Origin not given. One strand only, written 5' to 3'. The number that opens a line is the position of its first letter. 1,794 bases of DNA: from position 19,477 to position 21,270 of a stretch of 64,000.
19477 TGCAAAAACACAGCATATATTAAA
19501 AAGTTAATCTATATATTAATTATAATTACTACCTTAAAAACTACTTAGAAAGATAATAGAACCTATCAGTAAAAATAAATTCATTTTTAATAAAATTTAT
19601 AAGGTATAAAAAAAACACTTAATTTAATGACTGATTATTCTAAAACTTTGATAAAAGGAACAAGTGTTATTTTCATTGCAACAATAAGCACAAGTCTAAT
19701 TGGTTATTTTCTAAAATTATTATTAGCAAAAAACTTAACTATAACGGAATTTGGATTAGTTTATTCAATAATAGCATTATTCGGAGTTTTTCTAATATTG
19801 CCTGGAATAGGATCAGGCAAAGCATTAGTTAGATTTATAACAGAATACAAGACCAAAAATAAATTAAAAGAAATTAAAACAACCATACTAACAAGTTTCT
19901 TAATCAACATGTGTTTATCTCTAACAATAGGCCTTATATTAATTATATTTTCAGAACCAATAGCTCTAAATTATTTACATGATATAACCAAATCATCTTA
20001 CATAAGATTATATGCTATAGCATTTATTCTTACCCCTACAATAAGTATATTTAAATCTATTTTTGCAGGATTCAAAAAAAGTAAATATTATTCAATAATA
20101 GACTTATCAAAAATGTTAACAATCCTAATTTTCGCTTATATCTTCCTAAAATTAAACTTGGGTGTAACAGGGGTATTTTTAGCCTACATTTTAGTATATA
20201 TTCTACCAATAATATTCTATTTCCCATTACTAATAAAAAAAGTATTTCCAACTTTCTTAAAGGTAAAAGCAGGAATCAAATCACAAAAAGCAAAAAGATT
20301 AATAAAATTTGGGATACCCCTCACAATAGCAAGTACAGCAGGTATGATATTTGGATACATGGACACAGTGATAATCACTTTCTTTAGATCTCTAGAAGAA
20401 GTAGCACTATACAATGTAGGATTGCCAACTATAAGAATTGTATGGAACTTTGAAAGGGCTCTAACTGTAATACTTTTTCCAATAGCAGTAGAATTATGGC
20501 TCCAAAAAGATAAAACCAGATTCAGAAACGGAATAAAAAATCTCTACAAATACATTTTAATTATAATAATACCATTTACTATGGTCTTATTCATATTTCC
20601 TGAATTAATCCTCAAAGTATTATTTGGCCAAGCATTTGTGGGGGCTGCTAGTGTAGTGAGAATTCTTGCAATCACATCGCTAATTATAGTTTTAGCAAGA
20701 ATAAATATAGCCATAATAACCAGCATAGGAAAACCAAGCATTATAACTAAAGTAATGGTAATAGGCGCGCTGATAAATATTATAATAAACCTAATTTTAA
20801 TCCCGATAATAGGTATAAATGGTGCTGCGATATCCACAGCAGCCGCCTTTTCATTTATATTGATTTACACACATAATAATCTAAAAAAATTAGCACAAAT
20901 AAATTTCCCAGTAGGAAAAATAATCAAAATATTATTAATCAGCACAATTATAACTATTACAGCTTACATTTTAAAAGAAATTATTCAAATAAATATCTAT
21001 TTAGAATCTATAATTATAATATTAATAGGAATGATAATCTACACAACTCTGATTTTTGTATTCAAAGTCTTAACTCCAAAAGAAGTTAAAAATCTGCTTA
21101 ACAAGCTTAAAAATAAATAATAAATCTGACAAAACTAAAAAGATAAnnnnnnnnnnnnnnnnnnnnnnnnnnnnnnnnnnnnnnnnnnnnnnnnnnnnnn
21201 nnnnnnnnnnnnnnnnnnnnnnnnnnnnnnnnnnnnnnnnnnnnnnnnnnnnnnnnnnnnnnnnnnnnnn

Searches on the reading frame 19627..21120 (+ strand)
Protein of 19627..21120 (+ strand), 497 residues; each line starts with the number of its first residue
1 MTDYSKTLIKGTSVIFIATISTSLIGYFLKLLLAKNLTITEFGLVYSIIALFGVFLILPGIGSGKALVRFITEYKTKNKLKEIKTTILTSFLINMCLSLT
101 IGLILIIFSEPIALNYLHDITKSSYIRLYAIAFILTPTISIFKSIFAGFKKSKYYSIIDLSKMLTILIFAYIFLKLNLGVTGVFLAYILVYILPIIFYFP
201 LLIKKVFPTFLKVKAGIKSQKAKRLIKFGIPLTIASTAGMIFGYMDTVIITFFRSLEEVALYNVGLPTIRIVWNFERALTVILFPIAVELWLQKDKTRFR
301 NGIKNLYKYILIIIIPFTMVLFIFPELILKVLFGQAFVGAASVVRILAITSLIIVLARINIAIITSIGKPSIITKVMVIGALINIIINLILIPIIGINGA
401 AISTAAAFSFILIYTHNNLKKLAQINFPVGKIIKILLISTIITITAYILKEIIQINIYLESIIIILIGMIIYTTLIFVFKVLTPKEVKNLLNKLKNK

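Call 66: search_protein_families(library=pfam, proteins=[window:19627-21120:+], max_evalue=0.0001)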
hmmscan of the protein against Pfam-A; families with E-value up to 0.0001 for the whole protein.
window:19627-21120:+ (497 aa): 4 families
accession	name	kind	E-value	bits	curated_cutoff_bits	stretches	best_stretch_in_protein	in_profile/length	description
PF01943.22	Polysacc_synt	-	7e-27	95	28.2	1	9-288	2-271/274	Polysaccharide biosynthesis protein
PF13440.11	Polysacc_synt_3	-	4e-20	72.7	23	1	33-339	2-290/293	Polysaccharide biosynthesis protein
PF03023.19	MurJ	-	8.4e-05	21.8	27.4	1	68-460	35-437/451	Lipid II flippase MurJ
PF01554.23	MatE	-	9.5e-05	22.6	24.9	1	46-172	31-161/161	MatE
